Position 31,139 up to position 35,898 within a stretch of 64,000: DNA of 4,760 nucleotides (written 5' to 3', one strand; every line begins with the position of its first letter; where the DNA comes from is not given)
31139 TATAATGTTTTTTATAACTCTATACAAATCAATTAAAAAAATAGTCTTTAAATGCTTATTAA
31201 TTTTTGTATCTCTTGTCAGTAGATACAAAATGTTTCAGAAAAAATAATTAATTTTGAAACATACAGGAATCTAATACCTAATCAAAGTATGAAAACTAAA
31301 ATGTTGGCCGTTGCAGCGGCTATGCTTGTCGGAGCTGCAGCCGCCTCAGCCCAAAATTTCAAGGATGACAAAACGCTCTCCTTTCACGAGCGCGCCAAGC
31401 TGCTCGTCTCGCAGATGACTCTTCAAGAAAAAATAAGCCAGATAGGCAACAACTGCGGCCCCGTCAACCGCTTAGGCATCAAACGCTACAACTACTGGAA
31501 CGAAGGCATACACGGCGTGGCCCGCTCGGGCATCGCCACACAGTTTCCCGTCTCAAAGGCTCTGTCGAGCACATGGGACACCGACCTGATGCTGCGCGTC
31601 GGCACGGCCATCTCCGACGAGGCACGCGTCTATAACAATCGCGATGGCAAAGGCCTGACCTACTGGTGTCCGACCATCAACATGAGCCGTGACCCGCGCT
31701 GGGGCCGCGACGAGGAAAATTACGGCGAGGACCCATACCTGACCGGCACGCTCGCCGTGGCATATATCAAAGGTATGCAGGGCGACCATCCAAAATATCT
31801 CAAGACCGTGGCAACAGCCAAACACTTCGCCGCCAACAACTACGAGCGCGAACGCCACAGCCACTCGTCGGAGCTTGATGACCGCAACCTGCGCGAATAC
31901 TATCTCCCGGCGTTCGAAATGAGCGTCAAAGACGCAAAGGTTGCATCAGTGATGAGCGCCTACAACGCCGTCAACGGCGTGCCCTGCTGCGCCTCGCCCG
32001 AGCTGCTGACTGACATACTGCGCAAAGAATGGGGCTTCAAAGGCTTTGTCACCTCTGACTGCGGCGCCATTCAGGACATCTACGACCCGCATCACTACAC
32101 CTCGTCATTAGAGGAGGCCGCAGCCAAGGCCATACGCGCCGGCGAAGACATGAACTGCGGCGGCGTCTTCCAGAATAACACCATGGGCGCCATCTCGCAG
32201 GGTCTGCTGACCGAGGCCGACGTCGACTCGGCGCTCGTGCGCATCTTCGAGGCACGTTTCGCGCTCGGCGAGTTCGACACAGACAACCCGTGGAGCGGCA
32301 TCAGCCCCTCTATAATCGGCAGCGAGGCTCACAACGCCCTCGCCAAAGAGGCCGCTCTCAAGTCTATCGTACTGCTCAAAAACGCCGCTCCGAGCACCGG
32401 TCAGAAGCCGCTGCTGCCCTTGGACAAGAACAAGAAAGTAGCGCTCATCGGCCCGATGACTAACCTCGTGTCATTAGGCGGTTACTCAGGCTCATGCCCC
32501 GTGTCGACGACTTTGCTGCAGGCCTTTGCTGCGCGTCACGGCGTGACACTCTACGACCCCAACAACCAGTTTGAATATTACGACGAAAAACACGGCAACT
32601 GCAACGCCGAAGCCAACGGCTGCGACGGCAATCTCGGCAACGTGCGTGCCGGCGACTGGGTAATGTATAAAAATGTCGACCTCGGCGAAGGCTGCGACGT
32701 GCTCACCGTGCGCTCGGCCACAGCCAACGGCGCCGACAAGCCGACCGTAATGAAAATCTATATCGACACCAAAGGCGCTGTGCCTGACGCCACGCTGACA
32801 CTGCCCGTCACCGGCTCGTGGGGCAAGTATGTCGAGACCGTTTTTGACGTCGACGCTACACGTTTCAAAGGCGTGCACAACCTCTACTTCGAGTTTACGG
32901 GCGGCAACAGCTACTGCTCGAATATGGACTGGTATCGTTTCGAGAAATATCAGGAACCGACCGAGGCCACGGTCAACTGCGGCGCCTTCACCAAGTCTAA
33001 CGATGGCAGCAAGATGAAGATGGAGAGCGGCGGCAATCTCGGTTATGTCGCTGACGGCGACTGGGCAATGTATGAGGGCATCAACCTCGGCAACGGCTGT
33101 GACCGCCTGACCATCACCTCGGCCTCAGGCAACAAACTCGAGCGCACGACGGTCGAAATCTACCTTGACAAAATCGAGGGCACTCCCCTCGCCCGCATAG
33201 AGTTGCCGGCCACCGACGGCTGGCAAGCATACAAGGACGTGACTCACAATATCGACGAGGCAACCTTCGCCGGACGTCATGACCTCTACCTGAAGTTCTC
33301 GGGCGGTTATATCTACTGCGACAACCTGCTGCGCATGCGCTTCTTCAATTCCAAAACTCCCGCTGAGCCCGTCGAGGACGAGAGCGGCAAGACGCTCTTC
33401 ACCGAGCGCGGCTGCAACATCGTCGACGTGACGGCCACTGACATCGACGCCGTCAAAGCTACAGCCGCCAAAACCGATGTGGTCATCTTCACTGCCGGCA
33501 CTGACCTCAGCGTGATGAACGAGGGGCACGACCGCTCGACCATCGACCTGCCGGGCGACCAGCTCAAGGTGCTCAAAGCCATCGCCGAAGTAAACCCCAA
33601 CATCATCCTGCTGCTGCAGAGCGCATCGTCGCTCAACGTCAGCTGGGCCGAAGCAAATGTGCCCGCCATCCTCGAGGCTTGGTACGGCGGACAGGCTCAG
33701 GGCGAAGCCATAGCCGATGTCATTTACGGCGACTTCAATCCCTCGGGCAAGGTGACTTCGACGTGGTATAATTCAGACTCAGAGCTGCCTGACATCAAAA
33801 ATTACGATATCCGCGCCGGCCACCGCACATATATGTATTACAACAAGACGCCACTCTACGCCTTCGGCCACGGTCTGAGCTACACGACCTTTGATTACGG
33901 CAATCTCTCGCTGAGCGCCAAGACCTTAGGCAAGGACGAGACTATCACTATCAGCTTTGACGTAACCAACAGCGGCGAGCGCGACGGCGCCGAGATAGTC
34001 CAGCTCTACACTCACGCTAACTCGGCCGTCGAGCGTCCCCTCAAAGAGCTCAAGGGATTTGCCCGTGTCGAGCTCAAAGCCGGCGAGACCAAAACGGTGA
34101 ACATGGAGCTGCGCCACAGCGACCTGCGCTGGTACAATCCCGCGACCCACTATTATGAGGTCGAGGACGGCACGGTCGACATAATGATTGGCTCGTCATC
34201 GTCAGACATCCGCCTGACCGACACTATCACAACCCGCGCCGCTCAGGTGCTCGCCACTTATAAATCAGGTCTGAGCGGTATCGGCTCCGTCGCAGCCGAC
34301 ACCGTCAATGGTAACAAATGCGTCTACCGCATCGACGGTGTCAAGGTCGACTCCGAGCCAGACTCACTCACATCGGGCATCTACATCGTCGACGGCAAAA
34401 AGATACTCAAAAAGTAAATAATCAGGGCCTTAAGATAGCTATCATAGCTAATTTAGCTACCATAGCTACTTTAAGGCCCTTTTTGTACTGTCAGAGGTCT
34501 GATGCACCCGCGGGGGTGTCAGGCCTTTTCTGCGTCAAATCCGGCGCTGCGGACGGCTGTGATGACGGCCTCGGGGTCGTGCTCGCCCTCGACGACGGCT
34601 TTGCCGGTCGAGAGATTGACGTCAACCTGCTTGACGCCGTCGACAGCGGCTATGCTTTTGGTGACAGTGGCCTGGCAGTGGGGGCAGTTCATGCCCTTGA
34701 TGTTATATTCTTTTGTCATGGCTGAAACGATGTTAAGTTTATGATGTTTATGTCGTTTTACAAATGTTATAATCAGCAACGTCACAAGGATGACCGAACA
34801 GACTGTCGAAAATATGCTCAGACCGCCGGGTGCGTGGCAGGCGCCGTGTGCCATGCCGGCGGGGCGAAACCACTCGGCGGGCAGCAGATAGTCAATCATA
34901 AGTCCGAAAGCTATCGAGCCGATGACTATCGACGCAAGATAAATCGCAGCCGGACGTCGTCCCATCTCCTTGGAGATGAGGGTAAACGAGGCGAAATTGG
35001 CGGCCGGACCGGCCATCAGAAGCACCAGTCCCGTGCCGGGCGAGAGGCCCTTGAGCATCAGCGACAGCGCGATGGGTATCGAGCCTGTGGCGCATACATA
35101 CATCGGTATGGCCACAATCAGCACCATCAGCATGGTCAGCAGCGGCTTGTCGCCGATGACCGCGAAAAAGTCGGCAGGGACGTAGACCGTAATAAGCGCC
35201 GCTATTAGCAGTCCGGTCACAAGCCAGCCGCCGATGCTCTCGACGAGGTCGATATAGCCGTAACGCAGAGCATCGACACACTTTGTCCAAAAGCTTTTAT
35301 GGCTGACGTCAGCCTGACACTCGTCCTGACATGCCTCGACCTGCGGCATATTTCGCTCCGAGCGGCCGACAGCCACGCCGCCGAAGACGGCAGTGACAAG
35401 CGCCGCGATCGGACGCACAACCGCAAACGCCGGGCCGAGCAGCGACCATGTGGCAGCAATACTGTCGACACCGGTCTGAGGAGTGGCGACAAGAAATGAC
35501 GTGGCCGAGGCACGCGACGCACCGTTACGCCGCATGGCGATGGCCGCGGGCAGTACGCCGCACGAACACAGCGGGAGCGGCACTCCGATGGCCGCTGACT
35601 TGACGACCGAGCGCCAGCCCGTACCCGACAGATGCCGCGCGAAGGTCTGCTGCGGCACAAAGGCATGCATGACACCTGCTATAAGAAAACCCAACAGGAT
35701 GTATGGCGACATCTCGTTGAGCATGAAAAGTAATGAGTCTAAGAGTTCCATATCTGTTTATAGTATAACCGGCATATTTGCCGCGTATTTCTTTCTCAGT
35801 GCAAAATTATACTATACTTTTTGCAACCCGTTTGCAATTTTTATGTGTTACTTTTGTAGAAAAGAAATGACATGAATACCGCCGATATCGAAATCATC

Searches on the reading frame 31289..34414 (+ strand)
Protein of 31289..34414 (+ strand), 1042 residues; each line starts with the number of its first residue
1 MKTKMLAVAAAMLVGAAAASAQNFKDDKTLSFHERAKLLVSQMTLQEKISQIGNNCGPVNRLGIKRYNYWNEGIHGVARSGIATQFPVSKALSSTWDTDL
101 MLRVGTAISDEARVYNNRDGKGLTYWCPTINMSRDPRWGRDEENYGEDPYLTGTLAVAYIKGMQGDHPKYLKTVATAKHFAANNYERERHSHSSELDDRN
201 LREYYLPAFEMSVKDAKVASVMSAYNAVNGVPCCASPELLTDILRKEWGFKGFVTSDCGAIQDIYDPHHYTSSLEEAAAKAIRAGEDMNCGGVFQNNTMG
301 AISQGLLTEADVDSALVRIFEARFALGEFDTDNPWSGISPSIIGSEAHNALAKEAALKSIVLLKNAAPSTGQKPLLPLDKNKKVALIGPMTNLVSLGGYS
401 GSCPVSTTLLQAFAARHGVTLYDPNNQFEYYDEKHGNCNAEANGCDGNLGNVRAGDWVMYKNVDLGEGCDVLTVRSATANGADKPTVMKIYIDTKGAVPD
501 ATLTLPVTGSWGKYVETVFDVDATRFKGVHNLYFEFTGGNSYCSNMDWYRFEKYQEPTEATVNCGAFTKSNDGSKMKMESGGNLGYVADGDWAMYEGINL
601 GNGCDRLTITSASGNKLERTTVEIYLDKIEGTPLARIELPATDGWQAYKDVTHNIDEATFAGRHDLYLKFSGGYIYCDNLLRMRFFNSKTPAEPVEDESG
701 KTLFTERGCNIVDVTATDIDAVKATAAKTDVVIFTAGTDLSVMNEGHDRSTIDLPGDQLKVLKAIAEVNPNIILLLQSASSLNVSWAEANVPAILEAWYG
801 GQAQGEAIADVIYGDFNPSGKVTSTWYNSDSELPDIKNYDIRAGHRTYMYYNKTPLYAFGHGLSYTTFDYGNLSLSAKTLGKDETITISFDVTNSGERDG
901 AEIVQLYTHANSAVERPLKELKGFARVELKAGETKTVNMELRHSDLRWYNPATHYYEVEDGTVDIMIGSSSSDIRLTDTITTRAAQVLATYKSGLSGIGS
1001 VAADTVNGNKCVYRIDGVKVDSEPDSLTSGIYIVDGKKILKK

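Call 55: search_protein_families(library=pfam, proteins=[window:31289-34414:+], max_evalue=0.00001)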
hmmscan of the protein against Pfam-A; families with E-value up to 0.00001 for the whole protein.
window:31289-34414:+ (1042 aa): 5 families
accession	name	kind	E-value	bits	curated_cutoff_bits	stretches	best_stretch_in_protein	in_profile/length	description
PF01915.27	Glyco_hydro_3_C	-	6.8e-50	170.3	31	1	360-865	1-200/200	Glycosyl hydrolase family 3 C-terminal domain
PF00933.27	Glyco_hydro_3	-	1.9e-48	166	27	1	74-320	72-314/316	Glycosyl hydrolase family 3 N terminal domain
PF03422.21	CBM_6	-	1.7e-42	145.1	28.9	2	578-680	19-118/125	Carbohydrate binding module (family 6)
PF14310.12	Fn3-like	-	4.9e-23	81.5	25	1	902-971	1-71/71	Fibronectin type III-like domain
PF18099.7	CBM_35_2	-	2.2e-14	53.9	23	1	443-549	13-110/112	Carbohydrate binding module (family 35)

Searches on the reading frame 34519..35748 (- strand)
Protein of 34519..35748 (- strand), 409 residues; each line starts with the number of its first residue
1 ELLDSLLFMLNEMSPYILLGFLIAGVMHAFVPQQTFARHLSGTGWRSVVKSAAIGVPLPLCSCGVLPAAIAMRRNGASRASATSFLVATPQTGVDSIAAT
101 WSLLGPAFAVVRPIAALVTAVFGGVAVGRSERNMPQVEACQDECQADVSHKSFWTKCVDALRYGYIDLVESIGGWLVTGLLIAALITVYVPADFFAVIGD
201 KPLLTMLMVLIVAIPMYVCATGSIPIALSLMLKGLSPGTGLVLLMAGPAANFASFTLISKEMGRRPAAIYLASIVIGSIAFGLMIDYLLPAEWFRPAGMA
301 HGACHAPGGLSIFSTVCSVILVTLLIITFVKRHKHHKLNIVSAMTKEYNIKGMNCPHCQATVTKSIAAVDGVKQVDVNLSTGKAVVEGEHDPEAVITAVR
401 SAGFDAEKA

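Call 55: search_protein_families(library=pfam, proteins=[window:34519-35748:-], max_evalue=0.00001)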
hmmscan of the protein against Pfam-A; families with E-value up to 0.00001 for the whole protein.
window:34519-35748:- (409 aa): 2 families
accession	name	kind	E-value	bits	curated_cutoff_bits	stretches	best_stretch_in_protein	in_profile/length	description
PF03773.19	ArsP_1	-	3.7e-44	151.5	32.3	1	9-286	12-293/294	Predicted permease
PF00403.32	HMA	-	9.9e-16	58.3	24.8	1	348-405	2-62/62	Heavy-metal-associated domain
